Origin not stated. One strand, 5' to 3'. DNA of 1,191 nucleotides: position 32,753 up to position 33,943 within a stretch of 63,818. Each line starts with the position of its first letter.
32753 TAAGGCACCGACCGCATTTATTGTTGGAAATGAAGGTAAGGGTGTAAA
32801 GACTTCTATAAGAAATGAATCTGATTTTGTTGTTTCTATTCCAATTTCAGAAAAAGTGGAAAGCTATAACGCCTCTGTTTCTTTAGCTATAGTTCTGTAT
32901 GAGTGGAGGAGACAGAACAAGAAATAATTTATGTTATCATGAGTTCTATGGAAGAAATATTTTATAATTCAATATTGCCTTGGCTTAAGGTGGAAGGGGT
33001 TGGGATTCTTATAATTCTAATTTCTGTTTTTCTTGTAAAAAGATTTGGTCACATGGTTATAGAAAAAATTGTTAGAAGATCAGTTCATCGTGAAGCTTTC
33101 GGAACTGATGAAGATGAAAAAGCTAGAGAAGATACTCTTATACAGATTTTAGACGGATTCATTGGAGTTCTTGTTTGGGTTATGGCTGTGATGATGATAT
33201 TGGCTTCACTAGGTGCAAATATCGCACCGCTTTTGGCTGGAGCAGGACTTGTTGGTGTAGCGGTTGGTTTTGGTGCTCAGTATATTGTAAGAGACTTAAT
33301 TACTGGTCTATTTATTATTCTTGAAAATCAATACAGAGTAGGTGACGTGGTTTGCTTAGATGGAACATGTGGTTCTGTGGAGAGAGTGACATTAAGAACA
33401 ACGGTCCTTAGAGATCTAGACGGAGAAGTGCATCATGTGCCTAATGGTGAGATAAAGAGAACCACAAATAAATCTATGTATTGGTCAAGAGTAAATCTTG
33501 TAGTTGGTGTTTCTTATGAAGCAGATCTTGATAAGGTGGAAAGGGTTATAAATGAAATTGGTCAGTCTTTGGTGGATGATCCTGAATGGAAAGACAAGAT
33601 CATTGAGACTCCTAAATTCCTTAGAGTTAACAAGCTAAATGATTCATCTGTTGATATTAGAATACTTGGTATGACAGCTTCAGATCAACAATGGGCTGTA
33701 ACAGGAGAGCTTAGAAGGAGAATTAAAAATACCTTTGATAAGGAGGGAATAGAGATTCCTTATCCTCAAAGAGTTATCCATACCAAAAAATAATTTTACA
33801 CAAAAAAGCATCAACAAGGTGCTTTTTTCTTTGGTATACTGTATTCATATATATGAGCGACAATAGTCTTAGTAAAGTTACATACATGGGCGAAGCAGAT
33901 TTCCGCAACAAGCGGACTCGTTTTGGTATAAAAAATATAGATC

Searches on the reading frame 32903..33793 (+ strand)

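Call 19: search_protein_families(library=pfam, proteins=[window:32903-33793:+], max_evalue=0.0001)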
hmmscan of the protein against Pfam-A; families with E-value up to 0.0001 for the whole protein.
window:32903-33793:+ (296 aa): 3 families
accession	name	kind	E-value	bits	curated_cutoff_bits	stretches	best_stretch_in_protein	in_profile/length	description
PF00924.24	MS_channel_2nd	-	3.9e-16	59.4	20.2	1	128-185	2-59/68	Mechanosensitive ion channel, beta-domain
PF21082.3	MS_channel_3rd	-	1.2e-13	51.7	21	1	197-285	1-88/88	Mechanosensitive ion channel MscS, C-terminal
PF21088.3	MS_channel_1st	-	5.9e-07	29.8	23.1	1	89-126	5-42/42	Mechanosensitive ion channel, transmembrane helices 2/3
